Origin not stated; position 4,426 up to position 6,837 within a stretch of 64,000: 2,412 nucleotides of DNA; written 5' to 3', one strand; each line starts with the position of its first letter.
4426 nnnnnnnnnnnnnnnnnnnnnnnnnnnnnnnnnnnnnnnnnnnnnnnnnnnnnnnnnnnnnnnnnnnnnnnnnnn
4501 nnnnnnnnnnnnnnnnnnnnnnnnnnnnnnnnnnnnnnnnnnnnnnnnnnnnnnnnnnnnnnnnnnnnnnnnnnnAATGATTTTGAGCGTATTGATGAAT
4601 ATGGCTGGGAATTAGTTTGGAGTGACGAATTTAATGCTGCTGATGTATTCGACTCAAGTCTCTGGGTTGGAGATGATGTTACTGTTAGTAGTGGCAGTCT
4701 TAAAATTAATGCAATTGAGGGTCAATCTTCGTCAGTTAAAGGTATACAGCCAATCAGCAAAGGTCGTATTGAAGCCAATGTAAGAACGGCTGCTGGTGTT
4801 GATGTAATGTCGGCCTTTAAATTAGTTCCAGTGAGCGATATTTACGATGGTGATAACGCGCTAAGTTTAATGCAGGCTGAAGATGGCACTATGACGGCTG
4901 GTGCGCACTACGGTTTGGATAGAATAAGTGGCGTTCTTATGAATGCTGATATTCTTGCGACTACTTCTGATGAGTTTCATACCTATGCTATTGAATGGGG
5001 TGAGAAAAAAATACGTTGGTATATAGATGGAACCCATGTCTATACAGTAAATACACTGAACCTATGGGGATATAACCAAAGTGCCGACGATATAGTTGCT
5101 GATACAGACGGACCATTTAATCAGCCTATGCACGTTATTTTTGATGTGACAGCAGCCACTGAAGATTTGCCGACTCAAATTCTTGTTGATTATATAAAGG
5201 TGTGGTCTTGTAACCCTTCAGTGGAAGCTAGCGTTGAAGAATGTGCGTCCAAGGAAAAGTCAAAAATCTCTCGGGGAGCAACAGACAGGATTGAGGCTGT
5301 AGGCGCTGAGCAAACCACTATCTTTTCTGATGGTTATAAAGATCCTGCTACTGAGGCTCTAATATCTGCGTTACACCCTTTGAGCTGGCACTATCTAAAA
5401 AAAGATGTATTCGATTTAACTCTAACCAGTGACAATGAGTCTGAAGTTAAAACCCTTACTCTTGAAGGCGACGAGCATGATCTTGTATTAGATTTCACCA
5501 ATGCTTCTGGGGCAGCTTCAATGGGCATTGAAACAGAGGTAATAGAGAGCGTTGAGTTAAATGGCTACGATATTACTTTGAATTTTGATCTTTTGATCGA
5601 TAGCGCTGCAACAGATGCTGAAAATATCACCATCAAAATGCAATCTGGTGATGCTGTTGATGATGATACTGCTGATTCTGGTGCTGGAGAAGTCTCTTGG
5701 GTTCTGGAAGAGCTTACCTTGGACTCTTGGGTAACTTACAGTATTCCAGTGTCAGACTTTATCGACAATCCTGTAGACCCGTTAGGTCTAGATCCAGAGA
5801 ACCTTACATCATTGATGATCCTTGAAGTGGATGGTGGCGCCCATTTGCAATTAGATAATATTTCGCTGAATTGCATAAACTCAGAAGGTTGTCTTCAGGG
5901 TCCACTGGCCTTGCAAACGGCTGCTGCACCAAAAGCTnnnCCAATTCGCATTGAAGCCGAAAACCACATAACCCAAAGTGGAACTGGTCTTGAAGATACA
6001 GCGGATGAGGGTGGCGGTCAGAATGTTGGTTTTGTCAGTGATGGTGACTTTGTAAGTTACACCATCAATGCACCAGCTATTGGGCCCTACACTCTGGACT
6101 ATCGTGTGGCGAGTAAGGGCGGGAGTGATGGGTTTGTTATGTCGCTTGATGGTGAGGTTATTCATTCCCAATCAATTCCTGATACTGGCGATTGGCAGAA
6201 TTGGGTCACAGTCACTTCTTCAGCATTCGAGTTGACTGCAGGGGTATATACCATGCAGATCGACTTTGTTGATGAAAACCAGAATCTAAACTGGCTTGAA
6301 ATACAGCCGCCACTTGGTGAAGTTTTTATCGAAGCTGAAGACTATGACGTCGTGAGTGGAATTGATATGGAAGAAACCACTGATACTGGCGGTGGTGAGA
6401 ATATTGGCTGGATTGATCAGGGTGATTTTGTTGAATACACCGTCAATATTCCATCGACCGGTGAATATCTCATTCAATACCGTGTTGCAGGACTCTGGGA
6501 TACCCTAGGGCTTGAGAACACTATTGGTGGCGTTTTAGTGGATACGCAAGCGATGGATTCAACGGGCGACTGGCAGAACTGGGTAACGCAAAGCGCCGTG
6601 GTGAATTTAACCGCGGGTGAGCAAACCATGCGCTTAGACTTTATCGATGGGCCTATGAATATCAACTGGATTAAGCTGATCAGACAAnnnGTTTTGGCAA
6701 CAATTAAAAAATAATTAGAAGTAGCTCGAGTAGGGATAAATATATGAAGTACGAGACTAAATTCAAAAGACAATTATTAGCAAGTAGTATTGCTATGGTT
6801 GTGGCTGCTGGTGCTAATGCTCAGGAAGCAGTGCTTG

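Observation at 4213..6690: Catalytically dead GH16 lipoprotein next to the TBDR: candidate SusD substitute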

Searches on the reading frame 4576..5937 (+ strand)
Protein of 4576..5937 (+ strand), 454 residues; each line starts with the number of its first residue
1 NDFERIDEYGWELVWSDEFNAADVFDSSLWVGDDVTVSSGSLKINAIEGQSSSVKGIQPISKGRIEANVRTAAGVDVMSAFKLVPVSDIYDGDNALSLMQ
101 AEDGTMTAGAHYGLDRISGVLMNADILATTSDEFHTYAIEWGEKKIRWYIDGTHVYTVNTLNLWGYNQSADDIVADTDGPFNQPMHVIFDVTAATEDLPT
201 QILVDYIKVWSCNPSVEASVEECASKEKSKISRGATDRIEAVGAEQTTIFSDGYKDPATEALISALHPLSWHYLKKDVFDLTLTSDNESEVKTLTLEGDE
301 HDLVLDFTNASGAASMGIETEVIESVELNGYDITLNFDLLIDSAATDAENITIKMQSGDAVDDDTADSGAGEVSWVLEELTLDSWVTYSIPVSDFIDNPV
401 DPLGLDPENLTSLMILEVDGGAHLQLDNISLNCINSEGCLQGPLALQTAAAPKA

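Call 59: find_homologous_proteins(query=window:4576-5937:+, max_evalue=0.001)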
Query window:4576-5937:+ (454 aa): 11 proteins with E <= 0.001 among 8000 candidates.
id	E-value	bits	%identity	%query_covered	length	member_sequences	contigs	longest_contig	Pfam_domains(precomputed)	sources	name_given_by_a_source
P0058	6.5e-219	745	74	100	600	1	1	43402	PF17963.8,PF17892.8,PF00722.29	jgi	jgi:hypothetical protein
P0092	2.2e-109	384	57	73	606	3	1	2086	PF18099.8,PF00722.29,PF03422.22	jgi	jgi:hypothetical protein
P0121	7.1e-103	363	82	43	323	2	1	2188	PF17963.8,PF17892.8,PF17803.8,PF00722.29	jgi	jgi:hypothetical protein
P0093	2.4e-88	315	59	59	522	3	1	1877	PF18099.8,PF16990.12,PF03422.22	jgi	jgi:hypothetical protein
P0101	4.2e-28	117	30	94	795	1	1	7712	PF18559.8,PF03935.23,PF00722.29,PF05345.19,PF26113.1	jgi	-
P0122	1.5e-12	65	47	18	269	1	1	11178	-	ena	-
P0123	1.3e-11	62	24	93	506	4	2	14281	PF03935.23,PF00722.29,PF26113.1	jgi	jgi:beta-glucanase (GH16 family)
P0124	3.8e-11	61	90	9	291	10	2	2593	PF18099.8,PF16990.12,PF03422.22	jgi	jgi:hypothetical protein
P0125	1.4e-9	56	27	93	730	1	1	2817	PF03935.23,PF00722.29,PF26113.1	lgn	-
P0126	5.0e-6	44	25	49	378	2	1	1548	PF03935.23,PF00722.29,PF26113.1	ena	-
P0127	4.5e-4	37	24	49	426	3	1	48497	PF18099.8,PF03935.23,PF00722.29,PF03422.22,PF26113.1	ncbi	ncbi:MAG TPA: carbohydrate-binding protein [Herpetosiphonaceae bacterium]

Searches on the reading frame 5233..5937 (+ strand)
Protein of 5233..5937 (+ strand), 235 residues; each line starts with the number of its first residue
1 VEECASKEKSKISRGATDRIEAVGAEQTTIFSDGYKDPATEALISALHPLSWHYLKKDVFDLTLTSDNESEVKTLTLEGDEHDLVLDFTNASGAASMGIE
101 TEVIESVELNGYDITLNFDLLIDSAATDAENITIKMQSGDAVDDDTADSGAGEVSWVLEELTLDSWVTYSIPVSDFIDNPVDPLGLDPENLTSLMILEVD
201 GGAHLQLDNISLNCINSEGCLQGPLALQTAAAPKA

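Call 38: predict_structure(alignment_id=A3)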
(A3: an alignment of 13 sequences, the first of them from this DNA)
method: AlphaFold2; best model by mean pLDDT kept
length: 235 residues; sequences in the alignment: 13
mean_pLDDT: 77.7   pTM: 0.76
mean pLDDT of the five models: 77.7, 75.5, 73.4, 69.1, 64.6
residues with pLDDT >= 90: 90; 70-90: 83; 50-70: 20; < 50: 42
segments of 3 or more residues with pLDDT < 50: 1-20, 52-58, 143-146, 225-235
pLDDT, mean of each block of 10 residues (from residue 1): 34 38 81 85 80 48 81 84 90 86 72 94 94 89 58 94 95 95 86 90 94 86 53 36
secondary structure, 60 per line:
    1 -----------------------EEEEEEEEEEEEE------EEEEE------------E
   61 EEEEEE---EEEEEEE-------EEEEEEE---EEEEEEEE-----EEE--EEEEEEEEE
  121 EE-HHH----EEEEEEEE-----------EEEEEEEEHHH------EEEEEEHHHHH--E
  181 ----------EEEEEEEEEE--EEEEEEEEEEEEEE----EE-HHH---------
elements in order: E24-36 E43-47 E60-66 E70-76 E84-90 E94-101 E107-109 E112-122 E131-138 E150-157 E167-172 H173-177 E191-200 E203-216

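Call 41: search_protein_families(library=pfam, proteins=[window:5233-5937:+], max_evalue=0.01)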
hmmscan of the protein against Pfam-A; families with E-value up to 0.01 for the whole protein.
window:5233-5937:+ (235 aa): 1 family
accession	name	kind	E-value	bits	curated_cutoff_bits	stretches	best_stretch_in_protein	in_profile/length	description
PF18559.7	Exop_C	-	0.0048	17.1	26.1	1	113-212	69-155/155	Galactose-binding domain-like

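Call 42: fold_search(model_id=the predicted structure, library=pdb)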
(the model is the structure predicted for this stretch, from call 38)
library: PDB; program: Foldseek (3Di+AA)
matches with E <= 10: 1296; with E <= 0.001: 79
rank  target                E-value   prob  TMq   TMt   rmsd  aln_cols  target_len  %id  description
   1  1v0a                  8.1e-07  1.00  0.46  0.61   5.2       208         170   14  Family 11 Carbohydrate-Binding Module of cellulosomal cellulase Lic26A-Cel5E of Clostridium thermocellum (released 2005-01-12)
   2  6r3m_A                1.7e-06  1.00  0.46  0.59   5.1       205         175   16  Family 11 Carbohydrate-Binding Module from Clostridium thermocellum in complex with beta-1,3-1,4-mixed-linked tetrasac (released 2020-02-05)
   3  2c26                  5.4e-06  1.00  0.43  0.41   4.6       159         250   16  Structural basis for the promiscuous specificity of the carbohydrate- binding modules from the beta-sandwich super famil (released 2005-10-18)
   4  6r31_A                5.7e-06  1.00  0.43  0.57   4.7       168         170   16  Family 11 Carbohydrate-Binding Module from Clostridium thermocellum in complex with beta-1,3-1,4-mixed-linked tetrasac (released 2020-02-05)
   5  7zkq_A                8.2e-06  1.00  0.45  0.48   4.1       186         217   11  Early Pp module assembly intermediate of complex I (released 2022-11-23)
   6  2lro_MODEL_1_A        9.1e-06  1.00  0.49  0.63   5.0       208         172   15  Solution structure, dynamics and binding studies of CtCBM11 (released 2013-02-06)
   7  1wmx_B                1.2e-05  1.00  0.47  0.56   5.0       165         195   13  Crystal Structure of Family 30 Carbohydrate Binding Module (released 2004-08-03)
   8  1wzx_A                2.6e-05  1.00  0.46  0.60   8.4       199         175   14  Crystal Structure of Family 30 Carbohydrate Binding Module. (released 2005-03-22)
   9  7xyc_A                2.6e-05  1.00  0.35  0.17   6.8       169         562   16  CryoEM structure of Klebsiella phage Kp7 type II tail fiber gp52 in vitro (released 2023-06-07)
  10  2c24_A                2.8e-05  1.00  0.47  0.61   8.4       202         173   14  FAMILY 30 CARBOHYDRATE-BINDING MODULE OF CELLULOSOMAL CELLULASE CEL9D- CEL44B OF CLOSTRIDIUM THERMOCELLUM (released 2005-11-22)
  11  3p6b_A                2.8e-05  1.00  0.35  0.43   6.3       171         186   10  The crystal structure of CelK CBM4 from Clostridium thermocellum (released 2011-08-24)
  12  8iqe_B                3.1e-05  1.00  0.38  0.19   5.9       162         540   10  Crystal structure of tetrameric K2-2 TSP (released 2024-02-21)
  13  1wzx_B                3.2e-05  1.00  0.49  0.63   4.6       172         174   13  Crystal Structure of Family 30 Carbohydrate Binding Module. (released 2005-03-22)
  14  8iq5_A                3.6e-05  1.00  0.36  0.18   6.1       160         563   12  Crystal structure of trimeric K2-2 TSP (released 2024-02-21)
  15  8iq9_A                3.8e-05  1.00  0.37  0.18   6.2       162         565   11  Crystal structure of trimeric K2-2 TSP in complex with tetrasaccharide and octasaccharide (released 2024-02-21)
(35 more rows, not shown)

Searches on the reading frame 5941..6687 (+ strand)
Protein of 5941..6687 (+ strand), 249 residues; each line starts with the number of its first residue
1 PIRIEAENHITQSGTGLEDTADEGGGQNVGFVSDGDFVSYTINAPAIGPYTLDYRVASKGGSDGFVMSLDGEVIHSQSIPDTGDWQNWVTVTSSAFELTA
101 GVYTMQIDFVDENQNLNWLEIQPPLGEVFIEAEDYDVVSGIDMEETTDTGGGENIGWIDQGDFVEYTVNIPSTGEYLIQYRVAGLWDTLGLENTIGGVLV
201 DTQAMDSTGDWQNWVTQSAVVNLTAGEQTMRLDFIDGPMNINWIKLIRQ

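Call 22: search_solved_structures(query=window:5941-6687:+, max_evalue=0.00001, show_alignments=2)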
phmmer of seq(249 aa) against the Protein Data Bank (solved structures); distinct sequences matched with E-value up to 0.00001: 17.
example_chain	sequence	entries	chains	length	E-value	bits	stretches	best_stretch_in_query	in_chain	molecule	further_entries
8zvk_A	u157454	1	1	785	1.1e-46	162.7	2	129-246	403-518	AaBgIC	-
1uxz_A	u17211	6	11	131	3.5e-25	92.3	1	130-246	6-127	CELLULASE B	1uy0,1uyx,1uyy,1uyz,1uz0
5fui_A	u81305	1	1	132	5.1e-20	75.4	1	129-247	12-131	ENDO-1,3-BETA-GLUCANASE, FAMILY GH16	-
2y8k_A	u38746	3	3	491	9.8e-19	71.2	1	136-246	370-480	CARBOHYDRATE BINDING FAMILY 6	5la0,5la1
5la2_A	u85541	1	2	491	9.9e-19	71.1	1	136-246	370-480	Carbohydrate binding family 6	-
5g56_A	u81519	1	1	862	2.4e-18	69.9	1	135-246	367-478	CARBOHYDRATE BINDING FAMILY 6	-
1w9s_A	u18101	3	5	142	3.3e-13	53.1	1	130-244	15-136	BH0236 PROTEIN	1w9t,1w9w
1gmm_A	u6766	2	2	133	4.1e-09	39.6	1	130-243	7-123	CBM6 | XYLANASE U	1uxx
8j3y_A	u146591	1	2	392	9.4e-09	38.4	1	1-121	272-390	Putative polysaccharide-binding protein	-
8j3x_A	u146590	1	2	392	9.4e-09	38.4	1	1-121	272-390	Putative polysaccharide-binding protein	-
2v4v_A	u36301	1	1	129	2.7e-08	36.9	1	3-118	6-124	GH59 GALACTOSIDASE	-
2w47_A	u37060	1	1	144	6.5e-08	35.7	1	130-246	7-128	LIPOLYTIC ENZYME, G-D-S-L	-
2w1w_A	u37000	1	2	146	6.8e-08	35.6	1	130-246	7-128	LIPOLYTIC ENZYME, G-D-S-L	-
1o8p_A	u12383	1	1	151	3e-07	33.5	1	130-245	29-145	PUTATUVE ENDO-XYLANASE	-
1nae_A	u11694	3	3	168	4e-07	33.1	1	130-245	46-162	putative xylanase | PUTATIVE ENDO-XYLANASE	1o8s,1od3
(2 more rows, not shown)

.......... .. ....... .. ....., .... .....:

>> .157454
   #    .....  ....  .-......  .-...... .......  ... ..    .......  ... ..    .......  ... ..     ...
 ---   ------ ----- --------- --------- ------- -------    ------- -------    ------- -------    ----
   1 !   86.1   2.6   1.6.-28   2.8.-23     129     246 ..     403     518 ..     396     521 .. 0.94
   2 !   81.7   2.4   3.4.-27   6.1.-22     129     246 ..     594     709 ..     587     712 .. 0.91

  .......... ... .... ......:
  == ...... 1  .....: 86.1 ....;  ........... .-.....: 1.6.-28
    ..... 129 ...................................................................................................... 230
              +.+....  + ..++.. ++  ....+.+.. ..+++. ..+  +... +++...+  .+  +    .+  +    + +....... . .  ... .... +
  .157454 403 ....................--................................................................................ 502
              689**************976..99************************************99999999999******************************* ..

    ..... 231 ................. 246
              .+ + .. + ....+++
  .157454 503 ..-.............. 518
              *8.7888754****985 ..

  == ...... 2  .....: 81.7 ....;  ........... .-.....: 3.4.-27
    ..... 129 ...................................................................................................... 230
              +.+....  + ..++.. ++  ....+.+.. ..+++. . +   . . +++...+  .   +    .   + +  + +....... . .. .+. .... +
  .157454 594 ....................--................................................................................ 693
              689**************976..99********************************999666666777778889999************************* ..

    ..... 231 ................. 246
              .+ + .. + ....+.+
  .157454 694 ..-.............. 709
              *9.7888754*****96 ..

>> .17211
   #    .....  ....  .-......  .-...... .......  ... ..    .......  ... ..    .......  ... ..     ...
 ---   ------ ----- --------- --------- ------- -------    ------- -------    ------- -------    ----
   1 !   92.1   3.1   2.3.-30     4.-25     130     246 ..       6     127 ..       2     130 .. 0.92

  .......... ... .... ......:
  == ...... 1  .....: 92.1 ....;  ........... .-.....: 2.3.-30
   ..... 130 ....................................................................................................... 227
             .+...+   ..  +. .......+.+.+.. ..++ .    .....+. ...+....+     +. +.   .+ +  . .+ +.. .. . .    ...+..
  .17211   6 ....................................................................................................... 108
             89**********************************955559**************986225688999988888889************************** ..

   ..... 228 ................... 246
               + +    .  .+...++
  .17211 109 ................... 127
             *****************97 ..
